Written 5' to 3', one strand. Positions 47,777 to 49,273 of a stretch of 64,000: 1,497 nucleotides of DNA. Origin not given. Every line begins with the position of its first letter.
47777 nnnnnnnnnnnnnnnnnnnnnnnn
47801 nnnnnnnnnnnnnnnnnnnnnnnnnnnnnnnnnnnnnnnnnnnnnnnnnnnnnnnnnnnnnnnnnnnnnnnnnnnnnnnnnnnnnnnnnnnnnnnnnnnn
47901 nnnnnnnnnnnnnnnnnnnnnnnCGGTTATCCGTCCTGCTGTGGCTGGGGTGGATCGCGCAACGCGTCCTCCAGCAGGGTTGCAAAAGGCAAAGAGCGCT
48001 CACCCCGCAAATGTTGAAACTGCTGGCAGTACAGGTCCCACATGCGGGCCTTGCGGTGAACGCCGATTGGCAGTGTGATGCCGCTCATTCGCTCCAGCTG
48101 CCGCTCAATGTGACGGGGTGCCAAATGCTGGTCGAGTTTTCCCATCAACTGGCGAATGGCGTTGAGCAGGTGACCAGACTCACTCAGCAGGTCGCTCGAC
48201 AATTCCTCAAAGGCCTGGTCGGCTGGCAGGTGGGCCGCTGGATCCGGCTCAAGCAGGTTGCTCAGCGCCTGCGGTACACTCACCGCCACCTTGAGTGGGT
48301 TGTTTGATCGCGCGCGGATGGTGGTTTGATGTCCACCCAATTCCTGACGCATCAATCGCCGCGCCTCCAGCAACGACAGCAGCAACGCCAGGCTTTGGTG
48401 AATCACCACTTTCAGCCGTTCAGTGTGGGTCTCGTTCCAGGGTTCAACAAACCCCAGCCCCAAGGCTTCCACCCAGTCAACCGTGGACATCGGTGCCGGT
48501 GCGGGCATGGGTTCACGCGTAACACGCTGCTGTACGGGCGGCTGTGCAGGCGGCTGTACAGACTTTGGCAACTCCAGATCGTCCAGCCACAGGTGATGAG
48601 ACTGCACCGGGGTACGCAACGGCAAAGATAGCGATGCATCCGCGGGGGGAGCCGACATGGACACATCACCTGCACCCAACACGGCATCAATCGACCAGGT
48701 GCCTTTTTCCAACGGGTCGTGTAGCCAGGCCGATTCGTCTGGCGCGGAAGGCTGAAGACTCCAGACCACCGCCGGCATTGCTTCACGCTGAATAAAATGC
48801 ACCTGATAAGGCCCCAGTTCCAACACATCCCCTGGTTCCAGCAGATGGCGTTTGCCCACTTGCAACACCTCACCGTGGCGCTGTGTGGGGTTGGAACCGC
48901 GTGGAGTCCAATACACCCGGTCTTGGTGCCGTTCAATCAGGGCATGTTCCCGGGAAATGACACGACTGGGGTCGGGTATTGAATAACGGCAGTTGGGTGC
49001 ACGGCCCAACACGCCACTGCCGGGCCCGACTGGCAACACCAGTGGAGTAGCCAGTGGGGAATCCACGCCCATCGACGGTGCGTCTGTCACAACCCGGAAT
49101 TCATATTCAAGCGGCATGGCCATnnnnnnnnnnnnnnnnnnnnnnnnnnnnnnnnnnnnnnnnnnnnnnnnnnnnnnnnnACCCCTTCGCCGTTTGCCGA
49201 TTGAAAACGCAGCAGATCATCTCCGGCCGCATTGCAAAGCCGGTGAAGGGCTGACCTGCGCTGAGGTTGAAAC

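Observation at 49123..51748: Two family-less genes translationally coupled between vgrG and fha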

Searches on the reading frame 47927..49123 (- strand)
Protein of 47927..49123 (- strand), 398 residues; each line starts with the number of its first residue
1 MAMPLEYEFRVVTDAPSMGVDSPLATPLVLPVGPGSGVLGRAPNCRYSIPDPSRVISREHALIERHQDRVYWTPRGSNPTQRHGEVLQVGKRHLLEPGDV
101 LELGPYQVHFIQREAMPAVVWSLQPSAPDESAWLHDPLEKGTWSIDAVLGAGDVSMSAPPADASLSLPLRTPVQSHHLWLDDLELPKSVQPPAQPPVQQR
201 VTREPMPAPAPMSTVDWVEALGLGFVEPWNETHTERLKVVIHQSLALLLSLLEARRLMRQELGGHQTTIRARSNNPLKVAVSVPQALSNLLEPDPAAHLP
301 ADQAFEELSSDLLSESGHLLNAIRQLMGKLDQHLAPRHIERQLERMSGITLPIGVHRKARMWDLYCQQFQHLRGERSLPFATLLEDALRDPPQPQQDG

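Call 6: search_protein_families(library=pfam, proteins=[window:47927-49123:-], max_evalue=0.1)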
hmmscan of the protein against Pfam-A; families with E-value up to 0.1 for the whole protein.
window:47927-49123:- (398 aa): 3 families
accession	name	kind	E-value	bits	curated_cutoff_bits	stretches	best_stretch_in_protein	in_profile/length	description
PF20232.3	T6SS_FHA_C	-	1.3e-25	90.7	23.7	1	235-387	20-172/180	C-terminal domain of Type VI secretion system FHA protein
PF00498.31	FHA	-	3.3e-10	40.7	20.7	1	38-104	2-67/67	FHA domain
PF16697.10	Yop-YscD_cpl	-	0.013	16.2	33.2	1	32-111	14-91/94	Inner membrane component of T3SS, cytoplasmic domain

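Call 37: find_homologous_proteins(query=window:47927-49123:-, max_evalue=1e-10)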
Query window:47927-49123:- (398 aa): 4 proteins with E <= 1e-10 among 8000 candidates.
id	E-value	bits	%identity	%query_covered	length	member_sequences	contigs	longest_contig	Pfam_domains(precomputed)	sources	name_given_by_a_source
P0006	2.2e-263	891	100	99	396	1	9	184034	PF00498.32,PF20232.4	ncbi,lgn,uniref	ncbi:MAG TPA: type VI secretion system-associated FHA domain protein [Limnobacter sp.]|uniref:type V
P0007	8.2e-166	570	69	99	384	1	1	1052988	PF00498.32,PF20232.4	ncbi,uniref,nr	ncbi:FHA domain-containing protein [Limnobacter humi]|uniref:FHA domain-containing protein n=1 Tax=L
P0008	4.6e-156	538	66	99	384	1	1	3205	PF00498.32,PF20232.4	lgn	-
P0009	5.9e-14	70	27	86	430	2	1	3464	PF00498.32,PF16697.11,PF20232.4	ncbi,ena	-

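Call 91: find_encoding_contigs(protein=P0009, flank=5000, max_places=3)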
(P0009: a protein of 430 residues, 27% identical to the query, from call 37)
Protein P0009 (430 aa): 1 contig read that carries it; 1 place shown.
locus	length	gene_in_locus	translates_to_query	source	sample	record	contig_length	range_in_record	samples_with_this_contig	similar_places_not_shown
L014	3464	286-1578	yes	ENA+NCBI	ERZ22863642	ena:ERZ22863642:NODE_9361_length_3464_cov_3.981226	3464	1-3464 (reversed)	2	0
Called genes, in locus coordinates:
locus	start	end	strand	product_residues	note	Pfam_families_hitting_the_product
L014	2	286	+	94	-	?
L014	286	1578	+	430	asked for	PF16697:Yop-YscD_cpl, PF00498:FHA, PF20232:T6SS_FHA_C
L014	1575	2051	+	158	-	PF12790:T6SS-SciN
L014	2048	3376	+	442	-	PF05936:T6SS_VasE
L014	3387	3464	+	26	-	?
